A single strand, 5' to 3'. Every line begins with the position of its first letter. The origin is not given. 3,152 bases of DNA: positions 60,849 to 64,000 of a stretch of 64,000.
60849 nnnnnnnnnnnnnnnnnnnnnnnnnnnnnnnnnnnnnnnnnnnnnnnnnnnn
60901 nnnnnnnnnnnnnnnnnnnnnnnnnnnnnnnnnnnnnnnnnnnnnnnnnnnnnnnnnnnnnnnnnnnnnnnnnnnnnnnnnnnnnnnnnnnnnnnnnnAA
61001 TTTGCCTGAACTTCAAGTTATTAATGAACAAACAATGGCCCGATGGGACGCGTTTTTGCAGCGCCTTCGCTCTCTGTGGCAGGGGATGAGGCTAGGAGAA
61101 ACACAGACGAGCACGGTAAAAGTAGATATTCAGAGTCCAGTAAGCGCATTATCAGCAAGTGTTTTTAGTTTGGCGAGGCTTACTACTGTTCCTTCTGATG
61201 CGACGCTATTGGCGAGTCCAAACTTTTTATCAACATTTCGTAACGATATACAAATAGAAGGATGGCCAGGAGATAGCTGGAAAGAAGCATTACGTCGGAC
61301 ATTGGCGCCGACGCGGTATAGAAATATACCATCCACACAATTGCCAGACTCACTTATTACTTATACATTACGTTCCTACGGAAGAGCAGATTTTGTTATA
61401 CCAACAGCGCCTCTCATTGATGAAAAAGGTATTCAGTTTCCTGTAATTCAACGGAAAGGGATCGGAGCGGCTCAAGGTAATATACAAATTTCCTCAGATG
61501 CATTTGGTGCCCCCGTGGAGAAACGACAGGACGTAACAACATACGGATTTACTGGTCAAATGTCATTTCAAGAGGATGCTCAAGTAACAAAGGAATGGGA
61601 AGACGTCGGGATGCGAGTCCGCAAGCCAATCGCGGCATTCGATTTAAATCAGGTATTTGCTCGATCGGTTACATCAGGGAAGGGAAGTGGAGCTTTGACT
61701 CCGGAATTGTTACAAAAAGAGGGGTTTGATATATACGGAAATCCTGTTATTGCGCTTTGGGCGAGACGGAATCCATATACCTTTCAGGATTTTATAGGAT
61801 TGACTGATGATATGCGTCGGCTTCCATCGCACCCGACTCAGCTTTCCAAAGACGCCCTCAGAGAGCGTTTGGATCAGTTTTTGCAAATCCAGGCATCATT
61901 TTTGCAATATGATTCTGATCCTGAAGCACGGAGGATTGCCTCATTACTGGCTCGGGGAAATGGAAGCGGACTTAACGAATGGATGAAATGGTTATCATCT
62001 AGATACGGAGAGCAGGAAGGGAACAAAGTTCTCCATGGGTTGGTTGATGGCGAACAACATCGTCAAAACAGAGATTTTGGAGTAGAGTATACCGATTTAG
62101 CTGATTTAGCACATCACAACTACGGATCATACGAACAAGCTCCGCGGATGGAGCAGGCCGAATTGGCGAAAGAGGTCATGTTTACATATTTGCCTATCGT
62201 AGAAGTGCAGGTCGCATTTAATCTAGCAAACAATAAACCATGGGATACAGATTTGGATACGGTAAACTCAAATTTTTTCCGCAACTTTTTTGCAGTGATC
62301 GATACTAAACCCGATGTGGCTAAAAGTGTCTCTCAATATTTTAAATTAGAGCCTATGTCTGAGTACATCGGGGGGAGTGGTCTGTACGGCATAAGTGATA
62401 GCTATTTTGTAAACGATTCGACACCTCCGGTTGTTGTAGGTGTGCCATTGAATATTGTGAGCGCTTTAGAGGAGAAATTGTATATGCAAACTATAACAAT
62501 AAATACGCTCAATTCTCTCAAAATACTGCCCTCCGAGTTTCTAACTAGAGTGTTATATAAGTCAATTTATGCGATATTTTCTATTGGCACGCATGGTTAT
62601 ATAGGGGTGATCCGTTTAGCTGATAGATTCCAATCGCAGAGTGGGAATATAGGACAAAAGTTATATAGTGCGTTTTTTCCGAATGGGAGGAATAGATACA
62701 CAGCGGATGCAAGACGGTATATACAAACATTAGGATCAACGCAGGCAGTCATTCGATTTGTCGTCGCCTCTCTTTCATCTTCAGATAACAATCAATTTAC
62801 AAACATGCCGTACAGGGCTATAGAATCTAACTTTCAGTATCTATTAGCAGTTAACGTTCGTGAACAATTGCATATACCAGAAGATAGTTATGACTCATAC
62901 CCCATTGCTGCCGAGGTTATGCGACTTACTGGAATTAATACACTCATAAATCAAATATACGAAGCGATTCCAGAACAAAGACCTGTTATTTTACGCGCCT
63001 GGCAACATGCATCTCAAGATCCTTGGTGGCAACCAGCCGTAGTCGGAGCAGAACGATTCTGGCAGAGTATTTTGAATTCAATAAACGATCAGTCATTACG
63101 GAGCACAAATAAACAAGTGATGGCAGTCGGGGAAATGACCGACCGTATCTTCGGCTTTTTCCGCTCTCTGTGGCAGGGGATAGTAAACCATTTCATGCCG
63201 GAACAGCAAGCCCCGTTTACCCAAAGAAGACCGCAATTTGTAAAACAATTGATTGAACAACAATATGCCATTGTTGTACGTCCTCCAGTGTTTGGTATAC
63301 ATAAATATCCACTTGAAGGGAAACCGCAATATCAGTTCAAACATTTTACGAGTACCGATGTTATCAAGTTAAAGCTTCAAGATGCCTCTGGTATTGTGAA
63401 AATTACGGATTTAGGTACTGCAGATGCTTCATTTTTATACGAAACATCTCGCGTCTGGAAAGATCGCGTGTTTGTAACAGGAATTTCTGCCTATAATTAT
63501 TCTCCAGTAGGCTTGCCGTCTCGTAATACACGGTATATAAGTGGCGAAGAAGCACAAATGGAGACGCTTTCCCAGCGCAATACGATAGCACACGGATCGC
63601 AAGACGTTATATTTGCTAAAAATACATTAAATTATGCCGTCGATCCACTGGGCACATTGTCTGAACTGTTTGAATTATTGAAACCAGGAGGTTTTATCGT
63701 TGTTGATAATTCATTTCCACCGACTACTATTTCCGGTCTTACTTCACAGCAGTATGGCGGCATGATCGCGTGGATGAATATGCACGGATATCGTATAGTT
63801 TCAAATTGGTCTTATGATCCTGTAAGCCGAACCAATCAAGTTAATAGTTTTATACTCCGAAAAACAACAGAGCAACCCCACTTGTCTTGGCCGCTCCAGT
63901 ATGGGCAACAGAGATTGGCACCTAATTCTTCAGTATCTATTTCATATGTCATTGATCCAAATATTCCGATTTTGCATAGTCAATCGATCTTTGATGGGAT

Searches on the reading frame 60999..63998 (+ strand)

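Call 19: search_protein_families(library=ncbifam, proteins=[window:60999-63998:+], max_evalue=1)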
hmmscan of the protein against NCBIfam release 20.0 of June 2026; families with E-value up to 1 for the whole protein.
window:60999-63998:+ (1000 aa): 3 families
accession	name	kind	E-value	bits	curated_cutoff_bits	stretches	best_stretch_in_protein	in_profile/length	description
TIGR04345.1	ovoA_Cterm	equivalog_domain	0.027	14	170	1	869-906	136-173/242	putative 4-mercaptohistidine N1-methyltransferase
NF045667.1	MTase_DVU1556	equivalog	0.13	11.7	155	1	834-902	46-119/213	DVU_1556 family methyltransferase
NF041537.1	ArsM_AhpD_UU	exception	0.22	10.3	510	1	862-905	140-183/345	arsenite methyltransferase/AhpD domain selenoprotein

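Call 20: search_protein_families(library=phrogs, proteins=[window:60999-63998:+], max_evalue=1)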
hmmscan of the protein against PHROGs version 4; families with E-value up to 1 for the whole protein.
window:60999-63998:+ (1000 aa): 1 family
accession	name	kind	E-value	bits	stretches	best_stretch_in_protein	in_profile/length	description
phrog_12184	-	other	0.16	13.3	1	353-429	40-112/153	nucleotide pyrophosphohydrolase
